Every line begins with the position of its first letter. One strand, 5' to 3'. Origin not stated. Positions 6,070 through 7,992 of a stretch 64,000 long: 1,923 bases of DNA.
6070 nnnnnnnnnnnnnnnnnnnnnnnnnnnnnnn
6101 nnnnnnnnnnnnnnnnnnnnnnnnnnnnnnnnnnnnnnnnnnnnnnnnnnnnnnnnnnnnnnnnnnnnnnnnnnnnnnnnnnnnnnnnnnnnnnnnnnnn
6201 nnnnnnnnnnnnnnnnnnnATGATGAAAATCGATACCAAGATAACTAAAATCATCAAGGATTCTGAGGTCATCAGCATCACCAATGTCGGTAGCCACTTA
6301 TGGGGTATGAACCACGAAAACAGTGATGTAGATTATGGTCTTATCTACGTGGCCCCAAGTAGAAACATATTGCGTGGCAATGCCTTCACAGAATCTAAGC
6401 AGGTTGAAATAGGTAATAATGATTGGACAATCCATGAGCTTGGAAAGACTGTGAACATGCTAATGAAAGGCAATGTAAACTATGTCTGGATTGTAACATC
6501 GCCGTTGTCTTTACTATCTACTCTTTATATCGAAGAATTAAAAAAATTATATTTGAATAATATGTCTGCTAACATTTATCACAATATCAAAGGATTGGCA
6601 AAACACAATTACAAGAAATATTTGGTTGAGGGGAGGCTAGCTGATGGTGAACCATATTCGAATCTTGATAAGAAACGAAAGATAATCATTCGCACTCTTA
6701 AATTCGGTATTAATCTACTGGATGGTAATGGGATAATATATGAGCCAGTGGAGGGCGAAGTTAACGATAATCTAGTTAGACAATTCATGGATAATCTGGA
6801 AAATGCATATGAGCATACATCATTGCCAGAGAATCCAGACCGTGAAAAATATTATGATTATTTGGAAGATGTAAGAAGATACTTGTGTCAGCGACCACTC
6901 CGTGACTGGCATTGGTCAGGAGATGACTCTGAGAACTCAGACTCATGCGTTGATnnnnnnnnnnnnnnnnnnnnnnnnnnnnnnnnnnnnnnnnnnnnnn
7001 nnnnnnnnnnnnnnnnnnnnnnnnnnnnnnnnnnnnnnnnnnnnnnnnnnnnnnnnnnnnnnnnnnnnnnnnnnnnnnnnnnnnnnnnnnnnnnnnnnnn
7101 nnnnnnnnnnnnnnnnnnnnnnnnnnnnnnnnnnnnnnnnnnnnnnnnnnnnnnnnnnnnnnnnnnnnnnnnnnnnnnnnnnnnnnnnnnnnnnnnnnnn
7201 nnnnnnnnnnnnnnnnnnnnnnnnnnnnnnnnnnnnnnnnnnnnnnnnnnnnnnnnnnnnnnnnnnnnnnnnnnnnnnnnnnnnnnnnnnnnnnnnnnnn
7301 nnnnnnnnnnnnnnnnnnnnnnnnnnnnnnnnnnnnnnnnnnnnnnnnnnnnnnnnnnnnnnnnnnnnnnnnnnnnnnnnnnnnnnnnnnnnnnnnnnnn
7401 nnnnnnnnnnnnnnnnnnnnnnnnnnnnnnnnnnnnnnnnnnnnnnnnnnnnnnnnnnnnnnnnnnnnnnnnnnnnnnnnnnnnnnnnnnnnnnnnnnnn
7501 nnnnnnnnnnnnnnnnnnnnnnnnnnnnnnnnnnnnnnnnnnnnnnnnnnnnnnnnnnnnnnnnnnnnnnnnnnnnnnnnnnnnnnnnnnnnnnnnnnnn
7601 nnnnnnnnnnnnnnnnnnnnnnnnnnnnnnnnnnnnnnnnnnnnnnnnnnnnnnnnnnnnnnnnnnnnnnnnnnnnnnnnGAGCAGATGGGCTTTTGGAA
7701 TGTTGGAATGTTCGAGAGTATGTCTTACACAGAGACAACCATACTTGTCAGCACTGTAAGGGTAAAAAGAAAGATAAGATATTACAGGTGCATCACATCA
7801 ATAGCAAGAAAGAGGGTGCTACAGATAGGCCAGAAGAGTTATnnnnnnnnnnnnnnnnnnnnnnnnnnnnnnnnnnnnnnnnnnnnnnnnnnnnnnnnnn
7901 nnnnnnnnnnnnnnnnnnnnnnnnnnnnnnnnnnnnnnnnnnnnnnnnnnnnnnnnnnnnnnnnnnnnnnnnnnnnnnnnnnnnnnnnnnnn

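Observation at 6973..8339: IscB (OMEGA, Cas9-ancestor) gene inactivated by an 8-bp tandem duplication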

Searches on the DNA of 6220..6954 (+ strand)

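Call 39: search_rna_families(sources=[L001, L003, L005], threshold=gathering)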
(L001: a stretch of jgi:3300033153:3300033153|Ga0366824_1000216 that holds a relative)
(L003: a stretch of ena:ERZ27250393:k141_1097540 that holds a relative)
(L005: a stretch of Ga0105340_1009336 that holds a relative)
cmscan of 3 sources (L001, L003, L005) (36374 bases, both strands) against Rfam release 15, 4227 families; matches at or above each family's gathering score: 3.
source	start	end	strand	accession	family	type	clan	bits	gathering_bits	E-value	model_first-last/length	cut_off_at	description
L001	9914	10163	+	RF02033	HEARO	Gene;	-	95.2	83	1.9e-18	1-211/211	no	HNH endonuclease-associated RNA and ORF (HEARO) RNA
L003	6620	6864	+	RF02033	HEARO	Gene;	-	91.9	83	1.3e-17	1-211/211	no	HNH endonuclease-associated RNA and ORF (HEARO) RNA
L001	4565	4635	+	RF00005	tRNA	Gene; tRNA;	CL00001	64.8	29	4.7e-12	1-71/71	no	tRNA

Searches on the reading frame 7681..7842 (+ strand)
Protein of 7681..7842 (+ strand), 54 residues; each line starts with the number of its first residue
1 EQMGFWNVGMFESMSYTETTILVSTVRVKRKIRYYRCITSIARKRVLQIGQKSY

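Call 48: find_homologous_proteins(query=window:7681-7842:+, max_evalue=0.001)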
Query seq(54 aa): no candidate shares three 5-residue words with the query. No homologue found.
